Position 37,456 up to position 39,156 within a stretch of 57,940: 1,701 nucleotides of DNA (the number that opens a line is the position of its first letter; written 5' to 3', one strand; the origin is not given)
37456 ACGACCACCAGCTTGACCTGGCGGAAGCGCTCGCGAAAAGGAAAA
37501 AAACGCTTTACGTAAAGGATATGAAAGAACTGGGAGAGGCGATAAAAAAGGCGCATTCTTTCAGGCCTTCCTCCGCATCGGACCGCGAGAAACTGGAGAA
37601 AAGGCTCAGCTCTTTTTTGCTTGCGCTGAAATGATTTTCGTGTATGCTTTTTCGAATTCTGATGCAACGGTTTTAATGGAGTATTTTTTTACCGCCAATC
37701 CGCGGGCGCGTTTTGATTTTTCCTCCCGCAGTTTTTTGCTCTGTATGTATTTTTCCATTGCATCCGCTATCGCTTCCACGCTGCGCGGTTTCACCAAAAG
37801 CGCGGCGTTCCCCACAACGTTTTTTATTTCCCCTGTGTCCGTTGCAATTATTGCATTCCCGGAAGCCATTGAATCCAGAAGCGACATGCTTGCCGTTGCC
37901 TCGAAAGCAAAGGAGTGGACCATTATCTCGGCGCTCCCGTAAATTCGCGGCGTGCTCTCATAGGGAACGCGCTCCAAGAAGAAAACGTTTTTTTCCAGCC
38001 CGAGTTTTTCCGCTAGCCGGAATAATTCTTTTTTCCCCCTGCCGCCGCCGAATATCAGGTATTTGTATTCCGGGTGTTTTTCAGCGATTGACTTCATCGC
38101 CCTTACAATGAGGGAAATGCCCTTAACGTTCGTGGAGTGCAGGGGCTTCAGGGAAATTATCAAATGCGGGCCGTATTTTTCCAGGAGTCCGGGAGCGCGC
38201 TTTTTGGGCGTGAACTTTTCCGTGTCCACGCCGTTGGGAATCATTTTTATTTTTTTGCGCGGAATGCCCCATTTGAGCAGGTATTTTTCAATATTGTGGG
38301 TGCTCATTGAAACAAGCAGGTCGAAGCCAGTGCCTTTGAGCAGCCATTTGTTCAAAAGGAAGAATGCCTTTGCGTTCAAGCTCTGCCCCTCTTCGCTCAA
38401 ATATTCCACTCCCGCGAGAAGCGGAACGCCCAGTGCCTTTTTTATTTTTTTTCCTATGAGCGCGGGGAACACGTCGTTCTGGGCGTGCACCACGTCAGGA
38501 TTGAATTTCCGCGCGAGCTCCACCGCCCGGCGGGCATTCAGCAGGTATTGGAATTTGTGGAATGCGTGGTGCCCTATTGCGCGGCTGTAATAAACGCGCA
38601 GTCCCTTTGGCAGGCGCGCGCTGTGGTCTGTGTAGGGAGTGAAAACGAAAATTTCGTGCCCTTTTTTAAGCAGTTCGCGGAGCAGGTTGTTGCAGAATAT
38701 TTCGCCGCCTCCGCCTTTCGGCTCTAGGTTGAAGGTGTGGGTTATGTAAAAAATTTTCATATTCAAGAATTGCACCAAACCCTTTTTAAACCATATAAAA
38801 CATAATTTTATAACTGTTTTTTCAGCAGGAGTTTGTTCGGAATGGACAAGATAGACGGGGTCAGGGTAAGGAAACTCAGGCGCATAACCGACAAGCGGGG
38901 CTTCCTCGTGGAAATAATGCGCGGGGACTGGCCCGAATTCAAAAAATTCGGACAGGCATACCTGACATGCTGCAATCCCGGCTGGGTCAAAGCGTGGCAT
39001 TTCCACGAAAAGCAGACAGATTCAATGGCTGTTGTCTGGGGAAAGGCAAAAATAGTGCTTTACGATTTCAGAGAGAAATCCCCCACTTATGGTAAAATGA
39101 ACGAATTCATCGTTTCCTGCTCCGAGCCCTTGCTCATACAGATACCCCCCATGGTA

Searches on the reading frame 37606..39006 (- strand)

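Call 26: search_protein_families(library=pfam, proteins=[window:37606-39006:-], max_evalue=0.00001)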
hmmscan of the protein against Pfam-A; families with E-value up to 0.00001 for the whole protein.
window:37606-39006:- (466 aa): 6 families
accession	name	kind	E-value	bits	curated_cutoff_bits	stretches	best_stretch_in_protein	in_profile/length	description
PF00534.26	Glycos_transf_1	-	8.7e-29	100.7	26.4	1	292-435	25-170/172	Glycosyl transferases group 1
PF13692.12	Glyco_trans_1_4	-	6.8e-23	81.9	27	1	288-422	9-141/142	Glycosyl transferases group 1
PF13439.12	Glyco_transf_4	-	1.8e-22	80.6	28.5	1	99-264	2-170/170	Glycosyltransferase Family 4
PF13579.12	Glyco_trans_4_4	-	3.4e-15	57.2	29.7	1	99-259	1-158/158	Glycosyl transferase 4-like domain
PF13477.12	Glyco_trans_4_2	-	3.7e-07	30.8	23.4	1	101-194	9-99/139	Glycosyl transferase 4-like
PF13524.12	Glyco_trans_1_2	-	8.8e-06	26.2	25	0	304-451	6-142/144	Glycosyl transferase-like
